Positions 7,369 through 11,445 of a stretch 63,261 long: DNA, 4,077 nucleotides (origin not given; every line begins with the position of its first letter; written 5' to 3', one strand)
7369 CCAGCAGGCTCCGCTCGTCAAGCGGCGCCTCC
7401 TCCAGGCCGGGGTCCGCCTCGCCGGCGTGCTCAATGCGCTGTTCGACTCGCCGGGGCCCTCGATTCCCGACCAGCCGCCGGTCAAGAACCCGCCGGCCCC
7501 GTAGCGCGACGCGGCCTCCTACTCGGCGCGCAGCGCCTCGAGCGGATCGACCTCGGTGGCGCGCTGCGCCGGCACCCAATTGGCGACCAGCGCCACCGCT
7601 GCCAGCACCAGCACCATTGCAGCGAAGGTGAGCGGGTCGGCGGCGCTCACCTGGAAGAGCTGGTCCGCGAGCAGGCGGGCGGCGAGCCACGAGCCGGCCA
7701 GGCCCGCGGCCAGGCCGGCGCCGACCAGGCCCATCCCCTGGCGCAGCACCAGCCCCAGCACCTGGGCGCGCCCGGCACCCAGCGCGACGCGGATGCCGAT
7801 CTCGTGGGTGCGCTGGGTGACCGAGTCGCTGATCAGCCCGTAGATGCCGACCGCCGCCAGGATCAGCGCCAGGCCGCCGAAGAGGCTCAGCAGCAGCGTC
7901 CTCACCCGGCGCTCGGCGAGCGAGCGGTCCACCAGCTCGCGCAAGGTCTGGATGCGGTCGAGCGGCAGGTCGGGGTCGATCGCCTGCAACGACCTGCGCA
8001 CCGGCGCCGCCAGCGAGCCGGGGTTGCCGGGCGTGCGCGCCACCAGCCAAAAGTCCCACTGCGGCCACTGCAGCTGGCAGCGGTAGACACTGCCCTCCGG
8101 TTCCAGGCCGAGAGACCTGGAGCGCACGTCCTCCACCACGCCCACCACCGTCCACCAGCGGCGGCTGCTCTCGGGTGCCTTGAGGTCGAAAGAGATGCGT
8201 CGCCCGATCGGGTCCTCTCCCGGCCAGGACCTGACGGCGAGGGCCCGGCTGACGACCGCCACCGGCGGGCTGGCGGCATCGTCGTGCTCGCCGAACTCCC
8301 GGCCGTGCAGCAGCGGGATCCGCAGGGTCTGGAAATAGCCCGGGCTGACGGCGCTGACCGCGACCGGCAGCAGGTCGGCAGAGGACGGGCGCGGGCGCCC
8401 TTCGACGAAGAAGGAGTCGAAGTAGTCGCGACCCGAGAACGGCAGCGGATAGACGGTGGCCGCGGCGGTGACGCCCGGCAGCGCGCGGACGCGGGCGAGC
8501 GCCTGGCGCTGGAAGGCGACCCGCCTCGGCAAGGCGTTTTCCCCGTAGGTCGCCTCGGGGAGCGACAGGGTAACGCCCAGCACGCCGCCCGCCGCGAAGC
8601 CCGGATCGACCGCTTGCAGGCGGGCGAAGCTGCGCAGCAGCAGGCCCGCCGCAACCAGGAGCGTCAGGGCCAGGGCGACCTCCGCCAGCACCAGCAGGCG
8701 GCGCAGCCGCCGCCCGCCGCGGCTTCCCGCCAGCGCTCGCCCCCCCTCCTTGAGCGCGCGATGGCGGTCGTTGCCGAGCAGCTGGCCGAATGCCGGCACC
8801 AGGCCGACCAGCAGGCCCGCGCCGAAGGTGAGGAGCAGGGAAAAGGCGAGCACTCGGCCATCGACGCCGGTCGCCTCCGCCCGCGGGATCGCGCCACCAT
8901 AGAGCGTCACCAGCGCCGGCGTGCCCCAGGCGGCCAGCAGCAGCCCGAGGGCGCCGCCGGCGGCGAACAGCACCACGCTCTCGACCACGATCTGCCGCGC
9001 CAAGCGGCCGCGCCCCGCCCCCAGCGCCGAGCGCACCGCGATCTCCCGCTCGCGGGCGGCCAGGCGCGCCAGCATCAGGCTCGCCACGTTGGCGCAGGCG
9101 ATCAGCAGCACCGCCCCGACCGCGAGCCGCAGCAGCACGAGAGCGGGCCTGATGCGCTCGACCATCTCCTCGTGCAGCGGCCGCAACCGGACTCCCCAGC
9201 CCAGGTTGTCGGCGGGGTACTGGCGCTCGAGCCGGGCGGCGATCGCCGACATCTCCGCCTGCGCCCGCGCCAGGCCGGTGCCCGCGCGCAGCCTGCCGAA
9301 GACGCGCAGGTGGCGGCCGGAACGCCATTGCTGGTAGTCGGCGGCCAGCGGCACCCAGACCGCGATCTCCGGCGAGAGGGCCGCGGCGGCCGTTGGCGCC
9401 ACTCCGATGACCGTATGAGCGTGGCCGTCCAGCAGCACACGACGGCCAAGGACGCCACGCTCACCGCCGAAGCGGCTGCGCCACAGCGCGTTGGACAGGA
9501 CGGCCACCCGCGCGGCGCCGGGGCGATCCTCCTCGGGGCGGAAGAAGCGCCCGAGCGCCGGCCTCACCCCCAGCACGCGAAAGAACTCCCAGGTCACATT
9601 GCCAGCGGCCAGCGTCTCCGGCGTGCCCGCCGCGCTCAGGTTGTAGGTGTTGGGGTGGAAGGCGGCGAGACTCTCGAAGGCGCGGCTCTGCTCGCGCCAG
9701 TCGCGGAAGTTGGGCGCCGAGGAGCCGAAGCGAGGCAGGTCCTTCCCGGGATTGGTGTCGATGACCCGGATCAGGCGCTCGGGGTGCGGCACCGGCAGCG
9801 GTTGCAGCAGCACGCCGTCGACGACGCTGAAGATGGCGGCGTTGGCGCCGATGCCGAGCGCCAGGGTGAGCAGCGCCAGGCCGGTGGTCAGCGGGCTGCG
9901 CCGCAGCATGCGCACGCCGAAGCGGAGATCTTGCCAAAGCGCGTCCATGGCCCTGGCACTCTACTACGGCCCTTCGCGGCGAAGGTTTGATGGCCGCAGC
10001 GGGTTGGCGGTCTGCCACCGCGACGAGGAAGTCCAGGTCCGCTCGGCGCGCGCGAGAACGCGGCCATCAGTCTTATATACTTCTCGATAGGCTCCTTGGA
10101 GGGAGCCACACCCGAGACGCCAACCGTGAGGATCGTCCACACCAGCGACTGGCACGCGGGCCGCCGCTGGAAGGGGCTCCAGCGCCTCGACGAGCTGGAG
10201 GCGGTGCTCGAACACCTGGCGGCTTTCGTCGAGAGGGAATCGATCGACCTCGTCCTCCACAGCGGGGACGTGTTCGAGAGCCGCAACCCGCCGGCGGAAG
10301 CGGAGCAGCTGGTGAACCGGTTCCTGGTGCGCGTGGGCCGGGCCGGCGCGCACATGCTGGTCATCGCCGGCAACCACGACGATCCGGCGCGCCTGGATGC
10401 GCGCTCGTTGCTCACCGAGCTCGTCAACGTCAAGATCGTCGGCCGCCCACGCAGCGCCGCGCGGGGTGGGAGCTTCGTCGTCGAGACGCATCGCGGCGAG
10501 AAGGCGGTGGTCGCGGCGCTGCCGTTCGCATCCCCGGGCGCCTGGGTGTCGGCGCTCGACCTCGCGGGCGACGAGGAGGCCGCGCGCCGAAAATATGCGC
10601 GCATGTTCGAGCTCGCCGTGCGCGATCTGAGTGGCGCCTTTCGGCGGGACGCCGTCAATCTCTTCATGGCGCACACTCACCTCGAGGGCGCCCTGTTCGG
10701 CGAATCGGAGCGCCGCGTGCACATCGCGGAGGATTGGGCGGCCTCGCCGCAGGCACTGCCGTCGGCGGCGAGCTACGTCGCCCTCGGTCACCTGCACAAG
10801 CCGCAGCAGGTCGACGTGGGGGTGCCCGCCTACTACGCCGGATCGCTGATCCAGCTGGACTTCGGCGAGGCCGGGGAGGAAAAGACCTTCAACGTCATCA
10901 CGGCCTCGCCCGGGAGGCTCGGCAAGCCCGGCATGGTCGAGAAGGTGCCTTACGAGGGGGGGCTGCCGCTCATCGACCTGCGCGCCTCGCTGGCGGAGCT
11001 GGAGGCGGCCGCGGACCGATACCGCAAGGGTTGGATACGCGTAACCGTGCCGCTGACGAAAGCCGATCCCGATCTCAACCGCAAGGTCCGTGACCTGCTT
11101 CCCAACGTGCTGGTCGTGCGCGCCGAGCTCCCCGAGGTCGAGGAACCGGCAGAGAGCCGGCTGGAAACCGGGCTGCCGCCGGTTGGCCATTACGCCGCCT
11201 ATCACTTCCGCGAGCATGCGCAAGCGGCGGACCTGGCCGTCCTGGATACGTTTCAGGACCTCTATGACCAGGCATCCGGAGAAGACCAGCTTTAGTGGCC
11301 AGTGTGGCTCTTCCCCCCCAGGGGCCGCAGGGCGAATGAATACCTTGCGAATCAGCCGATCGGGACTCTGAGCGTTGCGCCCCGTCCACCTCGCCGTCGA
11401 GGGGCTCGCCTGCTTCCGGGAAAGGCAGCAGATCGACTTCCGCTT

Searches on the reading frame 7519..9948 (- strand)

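Call 21: search_protein_families(library=pfam, proteins=[window:7519-9948:-], max_evalue=0.001)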
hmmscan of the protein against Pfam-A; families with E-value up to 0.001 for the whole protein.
window:7519-9948:- (809 aa): 2 families
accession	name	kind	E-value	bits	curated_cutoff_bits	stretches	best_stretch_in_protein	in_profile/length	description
PF12704.14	MacB_PCD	-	4.5e-41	141.8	27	2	22-235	1-206/207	MacB-like periplasmic core domain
PF02687.27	FtsX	-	2.8e-22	79.4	25.5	2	689-799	2-117/120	FtsX-like permease C-terminal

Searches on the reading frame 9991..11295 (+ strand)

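Call 21: search_protein_families(library=pfam, proteins=[window:9991-11295:+], max_evalue=0.001)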
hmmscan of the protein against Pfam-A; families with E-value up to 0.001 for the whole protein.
window:9991-11295:+ (434 aa): 3 families
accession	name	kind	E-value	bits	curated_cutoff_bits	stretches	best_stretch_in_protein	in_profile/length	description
PF00149.33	Metallophos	-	1e-13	52.6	21.5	1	47-271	2-191/191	Calcineurin-like phosphoesterase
PF12850.12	Metallophos_2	-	5.1e-08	33.5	27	1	47-289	2-138/154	Calcineurin-like phosphoesterase superfamily domain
PF12320.13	SbcD_C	-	1.6e-07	32.1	24.4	1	326-427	4-92/94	Type 5 capsule protein repressor C-terminal domain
